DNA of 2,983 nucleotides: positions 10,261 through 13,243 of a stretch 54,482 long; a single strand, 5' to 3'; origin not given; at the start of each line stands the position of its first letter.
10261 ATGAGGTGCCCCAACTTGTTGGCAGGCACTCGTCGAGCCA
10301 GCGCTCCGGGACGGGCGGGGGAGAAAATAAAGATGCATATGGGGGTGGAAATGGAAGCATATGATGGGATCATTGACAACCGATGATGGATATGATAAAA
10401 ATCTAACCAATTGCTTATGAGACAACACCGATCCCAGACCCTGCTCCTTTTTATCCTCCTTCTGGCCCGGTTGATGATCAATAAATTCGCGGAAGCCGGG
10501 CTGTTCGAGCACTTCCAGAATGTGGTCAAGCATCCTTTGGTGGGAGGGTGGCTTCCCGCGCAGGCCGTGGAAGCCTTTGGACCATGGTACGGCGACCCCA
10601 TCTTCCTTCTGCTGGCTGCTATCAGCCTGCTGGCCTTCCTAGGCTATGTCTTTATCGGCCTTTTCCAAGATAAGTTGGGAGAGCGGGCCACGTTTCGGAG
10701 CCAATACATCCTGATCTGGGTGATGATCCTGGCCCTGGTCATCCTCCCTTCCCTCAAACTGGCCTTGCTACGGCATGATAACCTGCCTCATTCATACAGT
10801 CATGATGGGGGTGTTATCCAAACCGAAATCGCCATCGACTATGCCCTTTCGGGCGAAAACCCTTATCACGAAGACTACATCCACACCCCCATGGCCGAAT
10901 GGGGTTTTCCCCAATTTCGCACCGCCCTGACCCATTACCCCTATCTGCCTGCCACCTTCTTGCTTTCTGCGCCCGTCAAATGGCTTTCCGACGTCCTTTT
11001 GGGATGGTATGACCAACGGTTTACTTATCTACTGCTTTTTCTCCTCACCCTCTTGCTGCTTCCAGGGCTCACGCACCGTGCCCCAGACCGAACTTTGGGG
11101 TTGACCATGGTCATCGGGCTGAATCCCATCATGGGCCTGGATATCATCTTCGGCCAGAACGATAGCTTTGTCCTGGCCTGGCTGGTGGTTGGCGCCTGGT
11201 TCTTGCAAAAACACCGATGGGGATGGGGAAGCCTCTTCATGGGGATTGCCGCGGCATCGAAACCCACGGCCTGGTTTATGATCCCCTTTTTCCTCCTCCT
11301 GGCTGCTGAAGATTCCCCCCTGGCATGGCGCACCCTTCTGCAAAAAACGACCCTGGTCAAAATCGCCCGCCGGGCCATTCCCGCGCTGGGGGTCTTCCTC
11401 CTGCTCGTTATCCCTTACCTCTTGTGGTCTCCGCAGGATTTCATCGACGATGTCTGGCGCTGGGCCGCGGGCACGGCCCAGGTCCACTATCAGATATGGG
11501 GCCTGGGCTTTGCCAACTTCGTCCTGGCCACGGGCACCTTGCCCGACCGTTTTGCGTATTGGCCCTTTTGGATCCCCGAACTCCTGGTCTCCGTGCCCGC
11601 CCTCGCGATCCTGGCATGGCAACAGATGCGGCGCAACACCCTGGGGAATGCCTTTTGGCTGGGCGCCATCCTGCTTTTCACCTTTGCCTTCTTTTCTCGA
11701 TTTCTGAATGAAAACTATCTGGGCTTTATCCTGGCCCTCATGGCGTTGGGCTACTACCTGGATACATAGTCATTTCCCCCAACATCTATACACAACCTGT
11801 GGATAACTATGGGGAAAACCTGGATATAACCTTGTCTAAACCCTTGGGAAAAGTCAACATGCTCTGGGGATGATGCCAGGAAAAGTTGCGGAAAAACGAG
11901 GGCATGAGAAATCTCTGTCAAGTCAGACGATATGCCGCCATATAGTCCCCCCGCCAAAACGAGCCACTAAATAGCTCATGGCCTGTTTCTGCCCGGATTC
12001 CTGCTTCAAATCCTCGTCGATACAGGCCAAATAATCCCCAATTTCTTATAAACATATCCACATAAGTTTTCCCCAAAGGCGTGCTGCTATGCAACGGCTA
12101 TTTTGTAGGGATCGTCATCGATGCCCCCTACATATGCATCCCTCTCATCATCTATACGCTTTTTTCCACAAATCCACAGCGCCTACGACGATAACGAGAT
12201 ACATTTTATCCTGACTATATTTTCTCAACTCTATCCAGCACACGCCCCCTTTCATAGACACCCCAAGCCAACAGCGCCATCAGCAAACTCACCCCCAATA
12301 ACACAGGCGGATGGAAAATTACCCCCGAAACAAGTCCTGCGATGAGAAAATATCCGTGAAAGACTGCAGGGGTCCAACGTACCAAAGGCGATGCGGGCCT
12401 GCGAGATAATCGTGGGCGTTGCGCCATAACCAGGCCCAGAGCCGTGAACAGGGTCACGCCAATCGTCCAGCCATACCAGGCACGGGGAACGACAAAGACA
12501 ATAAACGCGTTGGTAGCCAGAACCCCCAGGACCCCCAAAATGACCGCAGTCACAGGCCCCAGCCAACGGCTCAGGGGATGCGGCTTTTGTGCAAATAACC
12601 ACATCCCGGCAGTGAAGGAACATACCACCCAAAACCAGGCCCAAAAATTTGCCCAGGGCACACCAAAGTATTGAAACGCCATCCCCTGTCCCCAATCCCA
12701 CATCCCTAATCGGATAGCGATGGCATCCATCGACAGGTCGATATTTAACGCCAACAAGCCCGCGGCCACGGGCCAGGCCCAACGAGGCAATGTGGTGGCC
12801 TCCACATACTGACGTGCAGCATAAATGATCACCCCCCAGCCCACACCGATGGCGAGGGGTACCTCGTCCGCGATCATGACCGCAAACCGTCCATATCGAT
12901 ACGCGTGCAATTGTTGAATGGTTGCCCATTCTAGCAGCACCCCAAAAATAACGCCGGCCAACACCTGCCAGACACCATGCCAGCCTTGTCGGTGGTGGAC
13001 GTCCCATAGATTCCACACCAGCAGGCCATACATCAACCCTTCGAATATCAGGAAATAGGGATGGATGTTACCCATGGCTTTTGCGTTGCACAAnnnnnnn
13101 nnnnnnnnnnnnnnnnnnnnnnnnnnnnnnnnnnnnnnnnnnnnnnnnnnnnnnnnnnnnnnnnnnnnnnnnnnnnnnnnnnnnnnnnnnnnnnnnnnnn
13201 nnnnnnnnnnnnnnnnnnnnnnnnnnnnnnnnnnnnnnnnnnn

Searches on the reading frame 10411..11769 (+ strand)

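Call 86: search_protein_families(library=pfam, proteins=[window:10411-11769:+], max_evalue=0.0001)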
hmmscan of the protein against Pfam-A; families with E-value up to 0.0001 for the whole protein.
window:10411-11769:+ (452 aa): 1 family
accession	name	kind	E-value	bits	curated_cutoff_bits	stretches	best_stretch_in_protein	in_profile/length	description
PF09594.16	GT87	-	2e-05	24.9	25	1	176-420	1-230/237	Glycosyltransferase family 87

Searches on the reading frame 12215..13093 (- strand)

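Call 86: search_protein_families(library=pfam, proteins=[window:12215-13093:-], max_evalue=0.0001)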
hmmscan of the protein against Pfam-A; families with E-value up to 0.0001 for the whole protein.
window:12215-13093:- (292 aa): 1 family
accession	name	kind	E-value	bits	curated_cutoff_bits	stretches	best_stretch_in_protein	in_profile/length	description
PF04240.17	Caroten_synth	-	7.7e-09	36.2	25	1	38-185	24-176/209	Carotenoid biosynthesis protein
